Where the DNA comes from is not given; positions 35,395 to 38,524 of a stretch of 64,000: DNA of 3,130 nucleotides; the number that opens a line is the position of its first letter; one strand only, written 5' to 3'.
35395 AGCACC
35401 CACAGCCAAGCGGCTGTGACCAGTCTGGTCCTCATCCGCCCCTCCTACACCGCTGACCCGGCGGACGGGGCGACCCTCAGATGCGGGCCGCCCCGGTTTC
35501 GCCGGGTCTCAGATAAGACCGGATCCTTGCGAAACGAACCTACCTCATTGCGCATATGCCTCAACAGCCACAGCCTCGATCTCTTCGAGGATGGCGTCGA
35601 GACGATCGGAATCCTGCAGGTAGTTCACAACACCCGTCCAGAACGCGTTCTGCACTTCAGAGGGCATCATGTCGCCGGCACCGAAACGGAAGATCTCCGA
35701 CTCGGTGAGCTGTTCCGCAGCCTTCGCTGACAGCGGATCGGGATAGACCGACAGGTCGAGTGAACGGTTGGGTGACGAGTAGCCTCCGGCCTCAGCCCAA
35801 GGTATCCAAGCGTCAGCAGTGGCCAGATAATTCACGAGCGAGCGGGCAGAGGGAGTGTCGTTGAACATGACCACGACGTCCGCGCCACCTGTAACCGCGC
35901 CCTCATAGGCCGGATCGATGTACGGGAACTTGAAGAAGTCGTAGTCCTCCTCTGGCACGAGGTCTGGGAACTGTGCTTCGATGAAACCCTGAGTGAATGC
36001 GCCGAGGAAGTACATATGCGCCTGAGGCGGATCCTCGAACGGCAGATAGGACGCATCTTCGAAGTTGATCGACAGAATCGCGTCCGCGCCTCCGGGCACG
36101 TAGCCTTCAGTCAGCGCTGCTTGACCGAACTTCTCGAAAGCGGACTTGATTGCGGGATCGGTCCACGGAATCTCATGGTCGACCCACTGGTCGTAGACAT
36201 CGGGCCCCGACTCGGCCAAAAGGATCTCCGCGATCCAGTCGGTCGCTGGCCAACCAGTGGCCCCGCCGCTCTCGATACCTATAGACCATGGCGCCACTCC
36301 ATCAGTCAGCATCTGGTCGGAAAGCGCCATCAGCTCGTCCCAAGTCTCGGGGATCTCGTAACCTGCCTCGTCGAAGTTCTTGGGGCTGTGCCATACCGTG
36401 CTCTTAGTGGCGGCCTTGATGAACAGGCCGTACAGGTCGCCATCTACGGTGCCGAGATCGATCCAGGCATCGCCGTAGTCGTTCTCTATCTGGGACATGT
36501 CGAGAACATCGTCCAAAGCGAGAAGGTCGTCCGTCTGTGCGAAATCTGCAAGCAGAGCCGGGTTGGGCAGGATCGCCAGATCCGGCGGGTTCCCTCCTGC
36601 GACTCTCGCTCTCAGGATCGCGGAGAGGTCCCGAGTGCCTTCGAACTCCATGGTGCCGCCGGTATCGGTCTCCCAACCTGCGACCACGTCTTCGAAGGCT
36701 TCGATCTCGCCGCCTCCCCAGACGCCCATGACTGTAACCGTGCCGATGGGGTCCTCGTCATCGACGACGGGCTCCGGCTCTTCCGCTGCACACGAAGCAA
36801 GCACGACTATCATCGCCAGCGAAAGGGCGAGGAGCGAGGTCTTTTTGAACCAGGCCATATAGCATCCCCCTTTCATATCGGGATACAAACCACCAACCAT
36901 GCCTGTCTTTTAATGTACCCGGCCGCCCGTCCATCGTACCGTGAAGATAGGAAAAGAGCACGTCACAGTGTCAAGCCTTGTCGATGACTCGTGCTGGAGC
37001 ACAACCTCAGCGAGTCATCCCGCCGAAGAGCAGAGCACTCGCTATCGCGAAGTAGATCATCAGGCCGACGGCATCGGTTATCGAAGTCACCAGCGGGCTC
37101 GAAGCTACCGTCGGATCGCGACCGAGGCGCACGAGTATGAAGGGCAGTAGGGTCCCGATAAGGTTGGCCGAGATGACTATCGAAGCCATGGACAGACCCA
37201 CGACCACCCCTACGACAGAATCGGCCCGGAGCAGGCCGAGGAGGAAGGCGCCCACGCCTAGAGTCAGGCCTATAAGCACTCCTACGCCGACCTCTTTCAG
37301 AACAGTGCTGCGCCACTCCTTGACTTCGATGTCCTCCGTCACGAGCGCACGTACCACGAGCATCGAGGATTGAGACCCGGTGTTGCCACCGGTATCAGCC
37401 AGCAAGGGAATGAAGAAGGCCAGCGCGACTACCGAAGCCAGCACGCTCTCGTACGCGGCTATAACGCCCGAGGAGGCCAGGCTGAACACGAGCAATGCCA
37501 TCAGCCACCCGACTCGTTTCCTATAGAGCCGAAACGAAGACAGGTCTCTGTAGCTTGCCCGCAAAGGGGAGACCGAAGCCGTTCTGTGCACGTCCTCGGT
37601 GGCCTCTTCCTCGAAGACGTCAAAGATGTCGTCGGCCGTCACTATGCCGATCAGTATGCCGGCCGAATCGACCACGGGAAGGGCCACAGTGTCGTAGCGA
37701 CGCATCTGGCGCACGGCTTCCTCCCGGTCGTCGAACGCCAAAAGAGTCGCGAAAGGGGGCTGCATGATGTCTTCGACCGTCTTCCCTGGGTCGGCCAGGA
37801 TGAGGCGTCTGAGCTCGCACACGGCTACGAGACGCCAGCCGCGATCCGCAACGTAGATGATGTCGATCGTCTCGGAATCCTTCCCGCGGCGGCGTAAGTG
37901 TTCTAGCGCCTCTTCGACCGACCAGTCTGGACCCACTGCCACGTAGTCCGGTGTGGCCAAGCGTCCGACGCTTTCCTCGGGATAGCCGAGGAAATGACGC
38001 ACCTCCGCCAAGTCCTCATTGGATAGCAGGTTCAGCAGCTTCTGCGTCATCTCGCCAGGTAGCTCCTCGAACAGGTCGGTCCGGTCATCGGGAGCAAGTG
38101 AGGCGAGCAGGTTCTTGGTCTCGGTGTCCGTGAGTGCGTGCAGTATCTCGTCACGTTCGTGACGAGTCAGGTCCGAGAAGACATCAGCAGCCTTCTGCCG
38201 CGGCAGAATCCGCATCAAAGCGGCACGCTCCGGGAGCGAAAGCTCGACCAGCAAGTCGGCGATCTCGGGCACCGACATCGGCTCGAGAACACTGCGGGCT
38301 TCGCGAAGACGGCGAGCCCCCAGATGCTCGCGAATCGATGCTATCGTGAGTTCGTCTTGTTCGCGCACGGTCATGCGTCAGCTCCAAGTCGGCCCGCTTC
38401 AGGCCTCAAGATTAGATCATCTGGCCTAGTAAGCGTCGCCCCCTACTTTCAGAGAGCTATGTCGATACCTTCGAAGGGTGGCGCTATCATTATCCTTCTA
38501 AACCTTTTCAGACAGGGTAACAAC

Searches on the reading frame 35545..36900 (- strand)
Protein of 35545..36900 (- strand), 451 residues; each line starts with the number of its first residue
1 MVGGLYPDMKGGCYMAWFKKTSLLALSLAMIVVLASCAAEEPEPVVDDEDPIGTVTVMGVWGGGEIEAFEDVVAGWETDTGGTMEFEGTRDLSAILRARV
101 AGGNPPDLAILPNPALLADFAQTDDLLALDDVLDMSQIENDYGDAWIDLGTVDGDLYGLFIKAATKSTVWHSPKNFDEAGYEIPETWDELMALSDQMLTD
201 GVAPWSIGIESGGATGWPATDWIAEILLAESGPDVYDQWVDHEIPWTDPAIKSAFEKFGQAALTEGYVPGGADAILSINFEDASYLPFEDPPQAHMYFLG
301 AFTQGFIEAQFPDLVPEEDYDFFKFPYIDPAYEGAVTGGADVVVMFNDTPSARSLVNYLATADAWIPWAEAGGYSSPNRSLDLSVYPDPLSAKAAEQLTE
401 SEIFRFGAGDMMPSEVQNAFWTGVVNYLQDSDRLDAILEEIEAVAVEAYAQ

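Call 70: search_protein_families(library=ncbifam, proteins=[window:35545-36900:-], max_evalue=0.00001)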
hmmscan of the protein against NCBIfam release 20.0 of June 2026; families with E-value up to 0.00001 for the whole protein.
window:35545-36900:- (451 aa): 2 families
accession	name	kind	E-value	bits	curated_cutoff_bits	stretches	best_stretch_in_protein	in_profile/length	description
TIGR03851.1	chitin_NgcE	equivalog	9.8e-17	61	399.65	1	79-269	67-262/450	N-acetylglucosamine/diacetylchitobiose ABC transporter substrate-binding protein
TIGR03850.1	bind_CPR_0540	equivalog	3.8e-13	48.8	299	1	21-260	4-249/437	carbohydrate ABC transporter substrate-binding protein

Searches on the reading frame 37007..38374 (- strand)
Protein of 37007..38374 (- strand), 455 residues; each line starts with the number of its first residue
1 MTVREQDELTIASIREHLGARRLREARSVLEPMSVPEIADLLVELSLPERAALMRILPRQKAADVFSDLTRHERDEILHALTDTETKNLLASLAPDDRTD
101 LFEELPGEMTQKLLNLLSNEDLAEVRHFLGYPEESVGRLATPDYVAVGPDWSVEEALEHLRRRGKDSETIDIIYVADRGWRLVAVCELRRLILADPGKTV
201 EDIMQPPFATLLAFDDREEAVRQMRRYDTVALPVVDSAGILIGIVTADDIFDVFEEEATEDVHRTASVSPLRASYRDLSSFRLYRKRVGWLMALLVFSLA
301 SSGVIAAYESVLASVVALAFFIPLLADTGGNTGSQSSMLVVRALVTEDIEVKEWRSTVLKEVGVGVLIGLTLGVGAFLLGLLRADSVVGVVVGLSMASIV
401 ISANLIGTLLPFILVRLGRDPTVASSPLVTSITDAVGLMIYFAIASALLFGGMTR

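Call 70: search_protein_families(library=ncbifam, proteins=[window:37007-38374:-], max_evalue=0.00001)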
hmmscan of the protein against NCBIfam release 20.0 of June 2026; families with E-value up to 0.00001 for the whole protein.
window:37007-38374:- (455 aa): 1 family
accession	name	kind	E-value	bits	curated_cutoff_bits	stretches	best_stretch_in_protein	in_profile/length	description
TIGR00400.1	mgtE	equivalog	9.2e-118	393.8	232.75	1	5-449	3-447/450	magnesium transporter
